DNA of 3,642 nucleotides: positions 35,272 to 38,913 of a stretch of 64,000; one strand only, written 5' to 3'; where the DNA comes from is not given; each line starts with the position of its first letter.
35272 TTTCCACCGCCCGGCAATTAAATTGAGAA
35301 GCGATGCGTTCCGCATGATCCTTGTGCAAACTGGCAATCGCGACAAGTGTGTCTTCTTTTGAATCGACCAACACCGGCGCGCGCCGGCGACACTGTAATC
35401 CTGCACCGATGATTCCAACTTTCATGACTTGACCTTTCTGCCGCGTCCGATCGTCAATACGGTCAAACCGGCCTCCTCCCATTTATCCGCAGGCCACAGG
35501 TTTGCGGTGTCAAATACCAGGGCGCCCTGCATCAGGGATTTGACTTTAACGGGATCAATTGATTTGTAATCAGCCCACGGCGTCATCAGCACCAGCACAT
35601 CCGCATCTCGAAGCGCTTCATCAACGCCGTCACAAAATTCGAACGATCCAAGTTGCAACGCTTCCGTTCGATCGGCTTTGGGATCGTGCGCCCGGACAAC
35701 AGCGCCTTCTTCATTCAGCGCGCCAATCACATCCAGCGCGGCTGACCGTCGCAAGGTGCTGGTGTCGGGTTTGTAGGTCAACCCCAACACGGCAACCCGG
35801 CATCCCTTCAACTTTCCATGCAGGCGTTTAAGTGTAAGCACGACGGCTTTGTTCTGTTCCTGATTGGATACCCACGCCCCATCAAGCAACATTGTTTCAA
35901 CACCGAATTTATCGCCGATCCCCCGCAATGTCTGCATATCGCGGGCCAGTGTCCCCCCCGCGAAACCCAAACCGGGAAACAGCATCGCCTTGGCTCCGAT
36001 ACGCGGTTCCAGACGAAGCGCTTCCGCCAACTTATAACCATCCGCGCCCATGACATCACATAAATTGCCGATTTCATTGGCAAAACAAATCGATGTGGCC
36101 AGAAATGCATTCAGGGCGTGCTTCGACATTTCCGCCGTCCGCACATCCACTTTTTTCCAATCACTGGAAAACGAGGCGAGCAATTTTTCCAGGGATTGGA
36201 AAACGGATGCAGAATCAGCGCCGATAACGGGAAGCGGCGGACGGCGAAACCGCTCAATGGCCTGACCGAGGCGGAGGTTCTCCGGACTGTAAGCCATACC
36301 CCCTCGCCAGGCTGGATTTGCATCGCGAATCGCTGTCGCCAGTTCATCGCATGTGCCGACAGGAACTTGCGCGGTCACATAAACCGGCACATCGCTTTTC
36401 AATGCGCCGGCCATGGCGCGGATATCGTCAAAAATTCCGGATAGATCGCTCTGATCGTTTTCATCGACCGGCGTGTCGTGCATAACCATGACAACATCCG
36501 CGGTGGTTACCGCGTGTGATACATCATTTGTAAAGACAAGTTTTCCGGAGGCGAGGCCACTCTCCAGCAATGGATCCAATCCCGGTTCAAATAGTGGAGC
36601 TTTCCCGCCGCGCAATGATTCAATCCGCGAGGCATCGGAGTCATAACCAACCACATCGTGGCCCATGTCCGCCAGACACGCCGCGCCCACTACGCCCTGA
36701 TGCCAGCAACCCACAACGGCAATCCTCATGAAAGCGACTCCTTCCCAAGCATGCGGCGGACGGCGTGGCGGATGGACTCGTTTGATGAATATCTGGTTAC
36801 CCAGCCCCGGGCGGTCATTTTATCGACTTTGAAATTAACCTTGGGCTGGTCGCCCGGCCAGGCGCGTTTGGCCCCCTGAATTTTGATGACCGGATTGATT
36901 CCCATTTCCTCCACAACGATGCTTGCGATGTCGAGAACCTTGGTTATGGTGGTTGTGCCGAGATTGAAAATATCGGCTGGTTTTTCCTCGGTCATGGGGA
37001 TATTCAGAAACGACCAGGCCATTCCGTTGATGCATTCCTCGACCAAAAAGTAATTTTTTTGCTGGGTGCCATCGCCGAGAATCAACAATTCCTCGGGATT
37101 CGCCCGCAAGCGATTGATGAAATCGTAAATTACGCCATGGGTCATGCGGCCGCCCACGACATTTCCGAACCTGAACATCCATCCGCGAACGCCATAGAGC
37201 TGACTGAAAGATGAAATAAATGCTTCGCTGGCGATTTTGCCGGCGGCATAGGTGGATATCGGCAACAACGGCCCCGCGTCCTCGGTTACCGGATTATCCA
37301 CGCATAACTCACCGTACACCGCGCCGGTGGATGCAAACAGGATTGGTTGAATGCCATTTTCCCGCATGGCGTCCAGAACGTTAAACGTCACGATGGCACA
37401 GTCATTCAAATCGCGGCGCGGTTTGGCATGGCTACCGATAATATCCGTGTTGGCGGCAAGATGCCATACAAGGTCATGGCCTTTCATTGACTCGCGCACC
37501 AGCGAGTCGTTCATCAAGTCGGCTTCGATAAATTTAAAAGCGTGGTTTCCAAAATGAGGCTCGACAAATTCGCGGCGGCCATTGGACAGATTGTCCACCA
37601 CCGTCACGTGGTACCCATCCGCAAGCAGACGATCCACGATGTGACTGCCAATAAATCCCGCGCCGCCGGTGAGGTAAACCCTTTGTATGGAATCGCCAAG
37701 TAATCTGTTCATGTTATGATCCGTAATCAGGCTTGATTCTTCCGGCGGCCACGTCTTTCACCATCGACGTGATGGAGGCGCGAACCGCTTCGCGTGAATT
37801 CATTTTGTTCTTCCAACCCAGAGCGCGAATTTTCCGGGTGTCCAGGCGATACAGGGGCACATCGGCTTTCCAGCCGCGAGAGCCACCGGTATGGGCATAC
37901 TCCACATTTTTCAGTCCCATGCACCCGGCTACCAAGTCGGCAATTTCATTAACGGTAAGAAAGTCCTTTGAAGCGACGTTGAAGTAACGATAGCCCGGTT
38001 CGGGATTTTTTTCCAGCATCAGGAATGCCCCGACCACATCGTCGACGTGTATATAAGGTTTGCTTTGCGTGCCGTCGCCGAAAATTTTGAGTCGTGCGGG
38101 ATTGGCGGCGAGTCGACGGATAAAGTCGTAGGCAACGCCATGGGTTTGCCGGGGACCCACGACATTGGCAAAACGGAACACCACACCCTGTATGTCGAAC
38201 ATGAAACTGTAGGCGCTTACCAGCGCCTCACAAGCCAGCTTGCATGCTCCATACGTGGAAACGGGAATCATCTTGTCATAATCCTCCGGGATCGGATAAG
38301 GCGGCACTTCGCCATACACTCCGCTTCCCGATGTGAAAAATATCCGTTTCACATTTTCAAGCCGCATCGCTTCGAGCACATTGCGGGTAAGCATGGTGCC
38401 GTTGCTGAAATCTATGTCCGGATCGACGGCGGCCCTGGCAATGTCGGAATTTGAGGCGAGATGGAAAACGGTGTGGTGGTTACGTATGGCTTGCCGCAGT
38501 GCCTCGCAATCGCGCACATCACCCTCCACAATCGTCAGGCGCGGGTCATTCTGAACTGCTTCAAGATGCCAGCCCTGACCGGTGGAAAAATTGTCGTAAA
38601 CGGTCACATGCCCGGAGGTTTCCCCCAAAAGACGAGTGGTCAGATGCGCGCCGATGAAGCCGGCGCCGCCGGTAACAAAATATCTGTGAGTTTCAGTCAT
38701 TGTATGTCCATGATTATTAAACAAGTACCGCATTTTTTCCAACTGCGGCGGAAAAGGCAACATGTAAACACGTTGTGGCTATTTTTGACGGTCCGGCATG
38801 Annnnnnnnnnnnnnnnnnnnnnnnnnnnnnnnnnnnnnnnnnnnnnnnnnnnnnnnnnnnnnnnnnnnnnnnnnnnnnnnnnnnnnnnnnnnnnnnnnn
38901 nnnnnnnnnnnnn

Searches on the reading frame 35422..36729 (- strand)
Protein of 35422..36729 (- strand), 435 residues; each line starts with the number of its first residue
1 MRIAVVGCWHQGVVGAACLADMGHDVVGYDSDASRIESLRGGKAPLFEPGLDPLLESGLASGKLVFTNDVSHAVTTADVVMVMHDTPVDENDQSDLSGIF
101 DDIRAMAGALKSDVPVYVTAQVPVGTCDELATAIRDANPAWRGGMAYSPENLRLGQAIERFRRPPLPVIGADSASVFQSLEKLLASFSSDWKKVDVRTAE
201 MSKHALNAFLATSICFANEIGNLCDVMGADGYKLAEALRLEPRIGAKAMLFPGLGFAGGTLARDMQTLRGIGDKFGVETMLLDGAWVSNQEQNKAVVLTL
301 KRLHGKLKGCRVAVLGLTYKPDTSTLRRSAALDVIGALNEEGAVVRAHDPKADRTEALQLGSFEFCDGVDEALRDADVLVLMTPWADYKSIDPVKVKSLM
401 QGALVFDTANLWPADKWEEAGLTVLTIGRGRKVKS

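Call 8: search_protein_families(library=pfam, proteins=[window:35422-36729:-], max_evalue=0.01)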
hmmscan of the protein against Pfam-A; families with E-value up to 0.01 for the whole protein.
window:35422-36729:- (435 aa): 5 families
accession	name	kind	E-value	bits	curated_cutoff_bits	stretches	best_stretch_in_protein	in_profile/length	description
PF03721.20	UDPG_MGDP_dh_N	-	2.5e-33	115.7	27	1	1-181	1-185/187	UDP-glucose/GDP-mannose dehydrogenase family, NAD binding domain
PF03720.21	UDPG_MGDP_dh_C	-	1.6e-29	102.7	30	1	313-412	1-101/103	UDP-glucose/GDP-mannose dehydrogenase family, UDP binding domain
PF00984.24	UDPG_MGDP_dh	-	8.9e-21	74.3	25.4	1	197-290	1-93/94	UDP-glucose/GDP-mannose dehydrogenase family, central domain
PF03807.23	F420_oxidored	-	0.0045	18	21.6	0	339-410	19-93/94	NADP oxidoreductase coenzyme F420-dependent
PF02826.25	2-Hacid_dh_C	-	0.0053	16.6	25.1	0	336-387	53-103/178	D-isomer specific 2-hydroxyacid dehydrogenase, NAD binding domain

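Call 10: search_protein_families(library=ncbifam, proteins=[window:35422-36729:-], max_evalue=0.001)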
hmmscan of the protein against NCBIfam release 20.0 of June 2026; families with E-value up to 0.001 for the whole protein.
window:35422-36729:- (435 aa): 7 families
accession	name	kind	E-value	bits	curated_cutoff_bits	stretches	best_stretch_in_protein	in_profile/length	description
TIGR03026.1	NDP-sugDHase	subfamily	1.8e-88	297.1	189.8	1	1-410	1-413/413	nucleotide sugar dehydrogenase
NF047673.2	TeichurnBiosyTuaD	equivalog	1.6e-87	294.5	700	1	2-430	3-432/439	UDP-glucose 6-dehydrogenase TuaD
NF041297.1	UDPGDh_AglM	equivalog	1.4e-71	241.7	670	1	1-393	1-400/429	UDP-glucose 6-dehydrogenase AglM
NF040825.1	UDPMaNacDH_Arch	equivalog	6.9e-36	124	750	1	1-430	1-416/418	UDP-N-acetyl-D-mannosamine dehydrogenase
NF008286.0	PRK11064.1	equivalog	1.6e-31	109.4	459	1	2-399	5-410/420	UDP-N-acetyl-D-mannosamine dehydrogenase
NF011631.0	PRK15057.1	equivalog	2e-11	43.6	757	1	1-268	1-261/388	UDP-glucose 6-dehydrogenase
NF011729.0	PRK15182.1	equivalog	1.8e-05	23.7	592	1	2-357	8-362/425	Vi polysaccharide biosynthesis UDP-N-acetylglucosamine C-6 dehydrogenase TviB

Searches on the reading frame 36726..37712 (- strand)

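Call 8: search_protein_families(library=pfam, proteins=[window:36726-37712:-], max_evalue=0.01)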
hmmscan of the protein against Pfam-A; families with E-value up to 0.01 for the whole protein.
window:36726-37712:- (328 aa): 10 families
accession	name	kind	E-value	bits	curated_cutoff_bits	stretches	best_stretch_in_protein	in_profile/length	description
PF01370.27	Epimerase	-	1.1e-42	146.6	20.9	1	12-237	1-227/240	NAD dependent epimerase/dehydratase family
PF16363.11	GDP_Man_Dehyd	-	5.7e-36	125.1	27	1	15-299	3-296/332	GDP-mannose 4,6 dehydratase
PF01073.25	3Beta_HSD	-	1.3e-13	51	22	1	14-166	2-157/280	3-beta hydroxysteroid dehydrogenase/isomerase family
PF13460.12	NAD_binding_10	-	3.5e-11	43.8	27.2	1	16-136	1-105/184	NAD(P)H-binding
PF04321.23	RmlD_sub_bind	-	2.6e-08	33.7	27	1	11-291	2-254/287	RmlD substrate binding domain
PF02719.21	Polysacc_synt_2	-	8e-08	32.2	20.2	1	12-273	1-250/293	Polysaccharide biosynthesis protein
PF07993.18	NAD_binding_4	-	1.3e-07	31.5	20.1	0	68-195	78-216/258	Male sterility protein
PF00106.31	adh_short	-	1.9e-05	24.7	26.6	1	12-102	3-96/195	short chain dehydrogenase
PF03435.24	Sacchrp_dh_NADP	-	0.00069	20.4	25.1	1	17-89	5-79/129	Saccharopine dehydrogenase NADP binding domain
PF05368.20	NmrA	-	0.00088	19.4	27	1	10-130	3-108/298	NmrA-like family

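Call 10: search_protein_families(library=ncbifam, proteins=[window:36726-37712:-], max_evalue=0.001)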
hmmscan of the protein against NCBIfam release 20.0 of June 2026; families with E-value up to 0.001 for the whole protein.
window:36726-37712:- (328 aa): 29 families (the best 25 are shown)
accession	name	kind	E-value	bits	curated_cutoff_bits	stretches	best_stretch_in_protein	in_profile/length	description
TIGR01179.1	galE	equivalog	1.3e-35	122.9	262.3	1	12-312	2-315/332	UDP-glucose 4-epimerase GalE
TIGR01181.1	dTDP_gluc_dehyt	equivalog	7.8e-33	113.9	365.1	1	12-324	2-314/321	dTDP-glucose 4,6-dehydratase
TIGR04180.1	EDH_00030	hypoth_equivalog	7.9e-29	100.7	475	1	12-284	1-269/297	NAD-dependent 4,6-dehydratase LegB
NF007956.0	PRK10675.1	subfamily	6.2e-20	71.6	394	1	11-168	2-162/338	UDP-glucose 4-epimerase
TIGR02197.1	heptose_epim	equivalog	1.3e-19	70.6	274.6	1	14-276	3-266/316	ADP-glyceromanno-heptose 6-epimerase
TIGR03466.1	HpnA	hypoth_equivalog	4.4e-14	52.1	367.65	1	11-145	2-129/327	hopanoid-associated sugar epimerase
NF043036.1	ErythonDh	equivalog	2.7e-13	49.8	325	1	11-182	2-176/321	D-erythronate dehydrogenase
NF011728.1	PRK15181.1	equivalog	3.2e-13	49.4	760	1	10-230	16-244/348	Vi polysaccharide biosynthesis UDP-N-acetylglucosaminuronic acid C-4 epimerase TviC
NF007582.0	PRK10217.1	equivalog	3.7e-13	49.3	698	1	10-268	2-268/355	dTDP-glucose 4,6-dehydratase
NF047922.1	GDPFucSynFcl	equivalog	7e-13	48.7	500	1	10-323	3-303/308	GDP-L-fucose synthase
NF042423.1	oxyalk_red_Shew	equivalog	2.5e-12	46.5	580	1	5-134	4-123/331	2-alkyl-3-oxoalkanoate reductase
NF042422.1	oxyalk_red_OleD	equivalog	2.3e-11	43.6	580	1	11-133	2-114/329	2-alkyl-3-oxoalkanoate reductase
NF008360.0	PRK11150.1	equivalog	1.6e-10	40.7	452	1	13-278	3-262/310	ADP-glyceromanno-heptose 6-epimerase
TIGR01472.1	gmd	equivalog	2.4e-10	40.2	415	1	13-279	4-277/342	GDP-mannose 4,6-dehydratase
NF007490.0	PRK10084.1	subfamily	2.4e-10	39.9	649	1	11-267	2-274/361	dTDP-glucose 4,6-dehydratase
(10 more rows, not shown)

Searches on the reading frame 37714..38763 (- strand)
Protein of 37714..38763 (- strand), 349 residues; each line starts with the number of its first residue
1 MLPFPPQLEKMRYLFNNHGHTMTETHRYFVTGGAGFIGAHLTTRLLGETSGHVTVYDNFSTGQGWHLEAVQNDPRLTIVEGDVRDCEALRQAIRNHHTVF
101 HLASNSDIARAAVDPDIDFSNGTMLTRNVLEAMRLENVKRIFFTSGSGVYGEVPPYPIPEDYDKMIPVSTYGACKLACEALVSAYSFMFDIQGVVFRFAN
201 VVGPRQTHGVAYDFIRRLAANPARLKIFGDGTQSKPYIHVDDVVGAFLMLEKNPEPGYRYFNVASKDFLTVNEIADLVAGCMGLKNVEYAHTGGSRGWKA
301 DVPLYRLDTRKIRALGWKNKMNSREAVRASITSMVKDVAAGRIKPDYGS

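Call 8: search_protein_families(library=pfam, proteins=[window:37714-38763:-], max_evalue=0.01)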
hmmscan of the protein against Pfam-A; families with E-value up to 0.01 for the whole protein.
window:37714-38763:- (349 aa): 8 families
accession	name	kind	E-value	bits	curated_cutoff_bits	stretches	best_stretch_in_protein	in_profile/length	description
PF01370.27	Epimerase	-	1.2e-46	159.6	20.9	1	29-264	2-240/240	NAD dependent epimerase/dehydratase family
PF16363.11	GDP_Man_Dehyd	-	9.2e-39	134.2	27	1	29-328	1-330/332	GDP-mannose 4,6 dehydratase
PF01073.25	3Beta_HSD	-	4.3e-17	62.5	22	1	30-248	2-226/280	3-beta hydroxysteroid dehydrogenase/isomerase family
PF13460.12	NAD_binding_10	-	5.5e-15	56.1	27.2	1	32-164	1-115/184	NAD(P)H-binding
PF02719.21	Polysacc_synt_2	-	1.3e-10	41.4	20.2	1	29-205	2-175/293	Polysaccharide biosynthesis protein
PF04321.23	RmlD_sub_bind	-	1.3e-08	34.7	27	1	29-333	4-284/287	RmlD substrate binding domain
PF07993.18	NAD_binding_4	-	3.3e-05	23.6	20.1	1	30-210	1-215/258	Male sterility protein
PF05368.20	NmrA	-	0.0085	16.2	27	0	29-118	6-79/298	NmrA-like family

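Call 10: search_protein_families(library=ncbifam, proteins=[window:37714-38763:-], max_evalue=0.001)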
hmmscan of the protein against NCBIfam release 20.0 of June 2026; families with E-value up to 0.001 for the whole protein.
window:37714-38763:- (349 aa): 30 families (the best 25 are shown)
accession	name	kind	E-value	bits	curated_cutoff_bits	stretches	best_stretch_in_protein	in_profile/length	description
TIGR01181.1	dTDP_gluc_dehyt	equivalog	2.2e-38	132.2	365.1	1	28-332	2-309/321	dTDP-glucose 4,6-dehydratase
TIGR01179.1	galE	equivalog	1.2e-37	129.5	262.3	1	29-326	3-316/332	UDP-glucose 4-epimerase GalE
TIGR04180.1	EDH_00030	hypoth_equivalog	2.4e-35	122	475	1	29-320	2-295/297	NAD-dependent 4,6-dehydratase LegB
NF007956.0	PRK10675.1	subfamily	3.7e-22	78.9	394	1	28-321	3-316/338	UDP-glucose 4-epimerase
NF043036.1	ErythonDh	equivalog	5.6e-22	78.3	325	1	29-202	4-180/321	D-erythronate dehydrogenase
NF011728.1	PRK15181.1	equivalog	6e-21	74.8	760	1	25-288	15-288/348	Vi polysaccharide biosynthesis UDP-N-acetylglucosaminuronic acid C-4 epimerase TviC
TIGR02197.1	heptose_epim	equivalog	7.2e-20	71.4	274.6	1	30-290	3-269/316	ADP-glyceromanno-heptose 6-epimerase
NF007582.0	PRK10217.1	equivalog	5.7e-15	55.3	698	1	27-328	3-325/355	dTDP-glucose 4,6-dehydratase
TIGR03466.1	HpnA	hypoth_equivalog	1.8e-14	53.4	367.65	1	28-285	3-249/327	hopanoid-associated sugar epimerase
TIGR02622.1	CDP_4_6_dhtase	equivalog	2.6e-13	49.8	278.45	1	25-331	4-327/352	CDP-glucose 4,6-dehydratase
NF042423.1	oxyalk_red_Shew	equivalog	2.8e-13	49.6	580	1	24-288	7-263/331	2-alkyl-3-oxoalkanoate reductase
NF007490.0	PRK10084.1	subfamily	3.6e-13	49.2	649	1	29-320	4-320/361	dTDP-glucose 4,6-dehydratase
NF047922.1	GDPFucSynFcl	equivalog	5.7e-13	49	500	1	121-335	80-302/308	GDP-L-fucose synthase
NF042422.1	oxyalk_red_OleD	equivalog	3e-12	46.5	580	1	29-249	4-213/329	2-alkyl-3-oxoalkanoate reductase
TIGR03589.1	PseB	equivalog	1.2e-11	44.2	407.75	1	24-206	3-173/324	UDP-N-acetylglucosamine 4,6-dehydratase (inverting)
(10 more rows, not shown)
